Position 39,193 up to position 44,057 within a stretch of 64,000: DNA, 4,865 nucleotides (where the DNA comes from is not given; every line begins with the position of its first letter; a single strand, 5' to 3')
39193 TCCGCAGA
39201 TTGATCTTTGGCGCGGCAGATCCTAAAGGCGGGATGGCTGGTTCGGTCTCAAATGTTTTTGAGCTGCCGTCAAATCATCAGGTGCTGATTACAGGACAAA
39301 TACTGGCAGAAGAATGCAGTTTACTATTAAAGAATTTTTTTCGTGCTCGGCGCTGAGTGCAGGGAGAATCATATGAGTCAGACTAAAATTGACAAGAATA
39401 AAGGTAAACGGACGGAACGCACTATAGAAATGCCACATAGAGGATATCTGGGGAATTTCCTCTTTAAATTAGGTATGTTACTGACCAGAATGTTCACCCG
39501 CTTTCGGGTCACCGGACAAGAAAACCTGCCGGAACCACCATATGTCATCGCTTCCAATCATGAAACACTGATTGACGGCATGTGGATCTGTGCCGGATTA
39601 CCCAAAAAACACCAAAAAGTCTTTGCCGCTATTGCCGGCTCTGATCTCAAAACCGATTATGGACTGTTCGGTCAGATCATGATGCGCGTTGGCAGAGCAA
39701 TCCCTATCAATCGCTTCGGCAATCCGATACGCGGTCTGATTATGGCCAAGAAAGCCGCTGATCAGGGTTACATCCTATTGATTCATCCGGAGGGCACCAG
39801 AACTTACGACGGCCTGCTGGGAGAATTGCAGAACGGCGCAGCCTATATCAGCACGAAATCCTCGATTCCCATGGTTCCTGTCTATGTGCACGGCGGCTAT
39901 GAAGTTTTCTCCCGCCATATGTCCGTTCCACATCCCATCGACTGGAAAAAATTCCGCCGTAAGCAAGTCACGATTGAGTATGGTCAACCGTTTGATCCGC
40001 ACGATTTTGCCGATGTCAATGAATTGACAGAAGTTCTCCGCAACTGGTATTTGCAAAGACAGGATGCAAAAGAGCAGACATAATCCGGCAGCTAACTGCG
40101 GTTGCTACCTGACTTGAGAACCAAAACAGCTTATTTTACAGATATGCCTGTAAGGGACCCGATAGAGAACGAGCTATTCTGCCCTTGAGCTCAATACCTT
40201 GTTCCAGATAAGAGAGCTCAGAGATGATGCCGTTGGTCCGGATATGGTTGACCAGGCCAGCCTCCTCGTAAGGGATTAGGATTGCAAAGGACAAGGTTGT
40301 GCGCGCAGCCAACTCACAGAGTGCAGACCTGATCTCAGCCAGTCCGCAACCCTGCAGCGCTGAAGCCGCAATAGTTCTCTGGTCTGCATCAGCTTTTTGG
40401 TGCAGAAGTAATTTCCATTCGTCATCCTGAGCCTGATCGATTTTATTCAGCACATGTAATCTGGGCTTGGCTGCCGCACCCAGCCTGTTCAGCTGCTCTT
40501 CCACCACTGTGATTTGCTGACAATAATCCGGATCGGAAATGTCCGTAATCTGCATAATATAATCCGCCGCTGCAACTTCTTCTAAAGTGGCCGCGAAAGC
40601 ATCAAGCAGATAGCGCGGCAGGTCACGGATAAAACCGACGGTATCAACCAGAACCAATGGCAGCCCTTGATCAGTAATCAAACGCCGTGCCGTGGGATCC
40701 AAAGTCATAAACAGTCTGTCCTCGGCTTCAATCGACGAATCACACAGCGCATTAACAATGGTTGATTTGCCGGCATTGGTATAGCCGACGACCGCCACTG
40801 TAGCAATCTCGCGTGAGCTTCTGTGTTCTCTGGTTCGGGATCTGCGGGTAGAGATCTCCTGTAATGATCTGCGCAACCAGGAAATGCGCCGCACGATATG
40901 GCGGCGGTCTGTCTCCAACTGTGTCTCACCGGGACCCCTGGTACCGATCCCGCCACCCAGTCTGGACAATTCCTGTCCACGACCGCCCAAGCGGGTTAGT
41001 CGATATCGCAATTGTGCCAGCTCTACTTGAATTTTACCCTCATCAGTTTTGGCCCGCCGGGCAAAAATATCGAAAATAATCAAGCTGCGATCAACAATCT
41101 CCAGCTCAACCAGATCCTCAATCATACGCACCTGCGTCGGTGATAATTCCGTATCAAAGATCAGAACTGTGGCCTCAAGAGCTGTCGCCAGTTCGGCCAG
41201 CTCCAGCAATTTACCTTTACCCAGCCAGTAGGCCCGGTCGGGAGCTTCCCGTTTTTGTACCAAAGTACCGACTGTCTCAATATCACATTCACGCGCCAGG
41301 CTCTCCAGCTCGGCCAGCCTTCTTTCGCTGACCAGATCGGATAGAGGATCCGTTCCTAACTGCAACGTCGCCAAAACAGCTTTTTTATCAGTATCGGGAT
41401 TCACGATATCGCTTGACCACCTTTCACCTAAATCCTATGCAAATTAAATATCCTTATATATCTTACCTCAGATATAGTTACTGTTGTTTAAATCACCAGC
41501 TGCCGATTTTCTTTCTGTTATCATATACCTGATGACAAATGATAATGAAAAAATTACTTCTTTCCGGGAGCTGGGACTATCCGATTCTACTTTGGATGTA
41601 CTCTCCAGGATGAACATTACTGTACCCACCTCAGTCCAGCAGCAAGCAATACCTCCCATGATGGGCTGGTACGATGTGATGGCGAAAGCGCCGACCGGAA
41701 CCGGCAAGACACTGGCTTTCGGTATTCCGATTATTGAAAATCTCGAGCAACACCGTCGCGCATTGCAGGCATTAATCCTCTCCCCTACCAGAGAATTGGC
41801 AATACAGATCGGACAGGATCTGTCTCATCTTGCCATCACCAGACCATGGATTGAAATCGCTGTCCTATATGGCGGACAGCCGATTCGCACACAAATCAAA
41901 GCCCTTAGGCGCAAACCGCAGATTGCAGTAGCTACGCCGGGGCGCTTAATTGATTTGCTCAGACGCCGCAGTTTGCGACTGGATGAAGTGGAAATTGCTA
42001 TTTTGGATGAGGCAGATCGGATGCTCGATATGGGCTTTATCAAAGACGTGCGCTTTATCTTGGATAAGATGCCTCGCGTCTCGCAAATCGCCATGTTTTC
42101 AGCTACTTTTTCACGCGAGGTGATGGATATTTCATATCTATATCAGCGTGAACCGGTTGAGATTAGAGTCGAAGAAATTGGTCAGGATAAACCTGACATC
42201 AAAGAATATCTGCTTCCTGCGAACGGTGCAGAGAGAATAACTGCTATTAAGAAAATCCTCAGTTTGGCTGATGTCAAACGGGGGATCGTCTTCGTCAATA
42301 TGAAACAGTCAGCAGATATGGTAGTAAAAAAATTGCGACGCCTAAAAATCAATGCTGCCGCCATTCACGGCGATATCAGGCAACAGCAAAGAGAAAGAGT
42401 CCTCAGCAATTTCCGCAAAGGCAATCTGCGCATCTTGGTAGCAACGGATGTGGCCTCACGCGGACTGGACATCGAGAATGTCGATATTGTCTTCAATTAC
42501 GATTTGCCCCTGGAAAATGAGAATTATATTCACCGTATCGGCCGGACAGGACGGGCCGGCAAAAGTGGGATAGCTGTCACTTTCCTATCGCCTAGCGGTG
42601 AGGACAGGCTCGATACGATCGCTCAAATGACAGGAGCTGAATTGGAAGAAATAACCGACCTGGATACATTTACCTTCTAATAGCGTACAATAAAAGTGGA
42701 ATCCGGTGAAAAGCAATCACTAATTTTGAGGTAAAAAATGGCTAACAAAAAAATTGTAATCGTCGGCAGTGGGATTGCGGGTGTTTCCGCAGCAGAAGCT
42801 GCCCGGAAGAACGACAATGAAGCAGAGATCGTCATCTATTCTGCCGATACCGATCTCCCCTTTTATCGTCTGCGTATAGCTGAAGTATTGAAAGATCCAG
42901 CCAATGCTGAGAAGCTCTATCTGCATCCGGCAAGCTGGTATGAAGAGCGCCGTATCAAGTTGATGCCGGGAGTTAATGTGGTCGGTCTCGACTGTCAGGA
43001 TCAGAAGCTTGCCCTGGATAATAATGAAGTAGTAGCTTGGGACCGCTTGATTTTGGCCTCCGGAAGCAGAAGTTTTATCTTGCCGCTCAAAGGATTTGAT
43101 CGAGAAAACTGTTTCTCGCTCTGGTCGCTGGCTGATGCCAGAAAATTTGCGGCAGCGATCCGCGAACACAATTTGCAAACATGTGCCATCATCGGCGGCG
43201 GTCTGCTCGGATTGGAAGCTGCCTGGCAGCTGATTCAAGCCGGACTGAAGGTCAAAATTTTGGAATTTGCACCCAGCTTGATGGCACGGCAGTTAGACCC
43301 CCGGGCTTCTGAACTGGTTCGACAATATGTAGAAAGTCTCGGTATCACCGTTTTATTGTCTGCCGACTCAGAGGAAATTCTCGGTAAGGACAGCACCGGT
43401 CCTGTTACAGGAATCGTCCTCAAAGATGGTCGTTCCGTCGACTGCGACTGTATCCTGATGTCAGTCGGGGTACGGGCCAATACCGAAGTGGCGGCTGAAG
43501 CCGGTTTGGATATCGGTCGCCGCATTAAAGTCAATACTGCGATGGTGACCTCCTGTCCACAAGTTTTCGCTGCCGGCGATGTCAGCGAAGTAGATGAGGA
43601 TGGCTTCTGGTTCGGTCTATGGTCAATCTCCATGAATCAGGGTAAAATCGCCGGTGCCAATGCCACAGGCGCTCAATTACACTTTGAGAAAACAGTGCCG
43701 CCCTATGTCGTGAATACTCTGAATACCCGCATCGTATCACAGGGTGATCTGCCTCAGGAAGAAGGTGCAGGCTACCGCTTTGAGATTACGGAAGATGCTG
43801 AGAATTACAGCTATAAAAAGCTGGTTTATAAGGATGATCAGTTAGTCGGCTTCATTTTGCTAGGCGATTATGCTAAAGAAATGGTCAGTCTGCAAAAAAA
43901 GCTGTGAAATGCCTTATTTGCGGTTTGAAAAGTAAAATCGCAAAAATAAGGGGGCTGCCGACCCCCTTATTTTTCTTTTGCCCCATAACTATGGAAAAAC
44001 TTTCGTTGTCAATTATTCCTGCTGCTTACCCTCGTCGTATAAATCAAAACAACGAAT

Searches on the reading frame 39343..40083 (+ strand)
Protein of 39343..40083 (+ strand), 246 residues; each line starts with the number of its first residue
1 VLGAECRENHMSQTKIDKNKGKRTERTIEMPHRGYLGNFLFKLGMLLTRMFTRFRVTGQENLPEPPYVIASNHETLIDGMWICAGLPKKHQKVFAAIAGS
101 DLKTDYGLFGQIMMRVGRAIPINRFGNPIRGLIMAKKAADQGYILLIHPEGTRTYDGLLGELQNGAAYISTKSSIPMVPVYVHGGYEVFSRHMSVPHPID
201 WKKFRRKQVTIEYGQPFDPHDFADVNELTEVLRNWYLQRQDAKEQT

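Call 104: search_protein_families(library=pfam, proteins=[window:39343-40083:+], max_evalue=0.00001)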
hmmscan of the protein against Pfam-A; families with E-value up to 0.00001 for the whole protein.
window:39343-40083:+ (246 aa): 1 family
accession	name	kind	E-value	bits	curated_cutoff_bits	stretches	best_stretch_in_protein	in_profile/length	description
PF01553.26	Acyltransferase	-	2.9e-20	72.9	23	1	53-182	1-131/132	Acyltransferase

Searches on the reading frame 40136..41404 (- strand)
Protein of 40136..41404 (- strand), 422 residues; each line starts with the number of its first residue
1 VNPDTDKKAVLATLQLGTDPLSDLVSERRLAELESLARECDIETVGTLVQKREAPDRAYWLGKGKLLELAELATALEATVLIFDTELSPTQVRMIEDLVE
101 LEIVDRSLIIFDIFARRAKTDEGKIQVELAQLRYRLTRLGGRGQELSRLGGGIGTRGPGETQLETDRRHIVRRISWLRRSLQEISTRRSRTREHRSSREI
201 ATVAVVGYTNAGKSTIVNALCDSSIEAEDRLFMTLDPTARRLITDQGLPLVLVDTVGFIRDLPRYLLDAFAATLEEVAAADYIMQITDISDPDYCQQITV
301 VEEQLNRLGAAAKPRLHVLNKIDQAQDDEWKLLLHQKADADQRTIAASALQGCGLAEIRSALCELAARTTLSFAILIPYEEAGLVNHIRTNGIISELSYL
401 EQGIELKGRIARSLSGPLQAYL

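Call 104: search_protein_families(library=pfam, proteins=[window:40136-41404:-], max_evalue=0.00001)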
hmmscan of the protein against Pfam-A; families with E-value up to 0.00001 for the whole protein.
window:40136-41404:- (422 aa): 3 families
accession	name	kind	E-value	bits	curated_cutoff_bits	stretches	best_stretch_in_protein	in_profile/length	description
PF16360.10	GTP-bdg_M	-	2.7e-29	102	29.5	1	117-195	1-79/79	GTP-binding GTPase Middle Region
PF13167.11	GTP-bdg_N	-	2.4e-27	95.7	25.4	1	28-115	2-89/89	GTP-binding GTPase N-terminal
PF01926.29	MMR_HSR1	-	1.4e-17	64.2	21.9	1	202-321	1-113/113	50S ribosome-binding GTPase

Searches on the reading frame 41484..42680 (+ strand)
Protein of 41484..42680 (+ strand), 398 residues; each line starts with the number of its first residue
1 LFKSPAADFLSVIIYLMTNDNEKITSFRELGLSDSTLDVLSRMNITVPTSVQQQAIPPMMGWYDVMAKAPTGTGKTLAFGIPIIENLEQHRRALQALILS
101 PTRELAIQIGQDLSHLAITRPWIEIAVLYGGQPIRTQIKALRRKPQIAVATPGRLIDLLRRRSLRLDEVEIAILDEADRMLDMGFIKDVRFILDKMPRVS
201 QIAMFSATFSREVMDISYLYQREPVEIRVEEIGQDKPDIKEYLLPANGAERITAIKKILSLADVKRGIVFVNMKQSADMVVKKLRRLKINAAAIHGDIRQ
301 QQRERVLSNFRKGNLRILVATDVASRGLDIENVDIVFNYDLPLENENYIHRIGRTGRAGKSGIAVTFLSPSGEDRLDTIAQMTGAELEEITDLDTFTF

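Call 104: search_protein_families(library=pfam, proteins=[window:41484-42680:+], max_evalue=0.00001)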
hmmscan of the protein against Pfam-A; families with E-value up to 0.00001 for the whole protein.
window:41484-42680:+ (398 aa): 3 families
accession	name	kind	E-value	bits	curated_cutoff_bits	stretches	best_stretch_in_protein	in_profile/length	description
PF00270.35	DEAD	-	1.6e-48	165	26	1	49-215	1-166/167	DEAD/DEAH box helicase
PF00271.37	Helicase_C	-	4.2e-34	117.6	23.5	1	251-359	2-110/110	Helicase conserved C-terminal domain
PF04851.21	ResIII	-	1e-07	32.4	22.5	1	61-211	22-164/164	Type III restriction enzyme, res subunit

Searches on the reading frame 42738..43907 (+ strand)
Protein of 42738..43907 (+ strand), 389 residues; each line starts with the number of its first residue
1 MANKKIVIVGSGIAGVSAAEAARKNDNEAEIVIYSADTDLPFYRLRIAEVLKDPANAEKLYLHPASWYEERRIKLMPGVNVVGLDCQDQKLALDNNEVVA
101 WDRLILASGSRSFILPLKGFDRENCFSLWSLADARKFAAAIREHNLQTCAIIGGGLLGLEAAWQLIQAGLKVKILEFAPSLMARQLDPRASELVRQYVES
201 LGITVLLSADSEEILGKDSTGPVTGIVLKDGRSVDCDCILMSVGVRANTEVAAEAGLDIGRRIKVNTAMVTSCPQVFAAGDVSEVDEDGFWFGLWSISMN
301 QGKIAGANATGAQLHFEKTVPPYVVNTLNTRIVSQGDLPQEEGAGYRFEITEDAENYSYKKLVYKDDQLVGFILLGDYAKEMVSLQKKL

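Call 104: search_protein_families(library=pfam, proteins=[window:42738-43907:+], max_evalue=0.00001)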
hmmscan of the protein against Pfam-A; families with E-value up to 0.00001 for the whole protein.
window:42738-43907:+ (389 aa): 9 families
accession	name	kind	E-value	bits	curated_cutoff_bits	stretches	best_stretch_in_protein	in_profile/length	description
PF07992.20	Pyr_redox_2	-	9.1e-59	199.7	26.1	1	4-302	1-291/291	Pyridine nucleotide-disulphide oxidoreductase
PF00070.33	Pyr_redox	-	1.1e-18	68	22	1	150-230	3-81/82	Pyridine nucleotide-disulphide oxidoreductase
PF13450.12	NAD_binding_8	-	9e-10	39.1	21.9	0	151-180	1-30/68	NAD(P)-binding Rossmann-like domain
PF01266.30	DAO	-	1.7e-08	34.8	27.9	0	150-176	3-29/353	FAD dependent oxidoreductase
PF18267.7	Rubredoxin_C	-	5.2e-08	33.2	25.9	1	326-381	6-59/70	Rubredoxin NAD+ reductase C-terminal domain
PF13738.12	Pyr_redox_3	-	2.1e-07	30.9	30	0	140-280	158-305/305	Pyridine nucleotide-disulphide oxidoreductase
PF03486.20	HI0933_like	-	8.8e-07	29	50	0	149-180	3-34/244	HI0933-like protein Rossmann domain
PF01134.28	GIDA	-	1.5e-06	28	22.1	0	149-175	2-28/391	Glucose inhibited division protein A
PF01262.27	AlaDh_PNT_C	-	3.1e-06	27.2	23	0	148-183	30-65/214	Alanine dehydrogenase/PNT, C-terminal domain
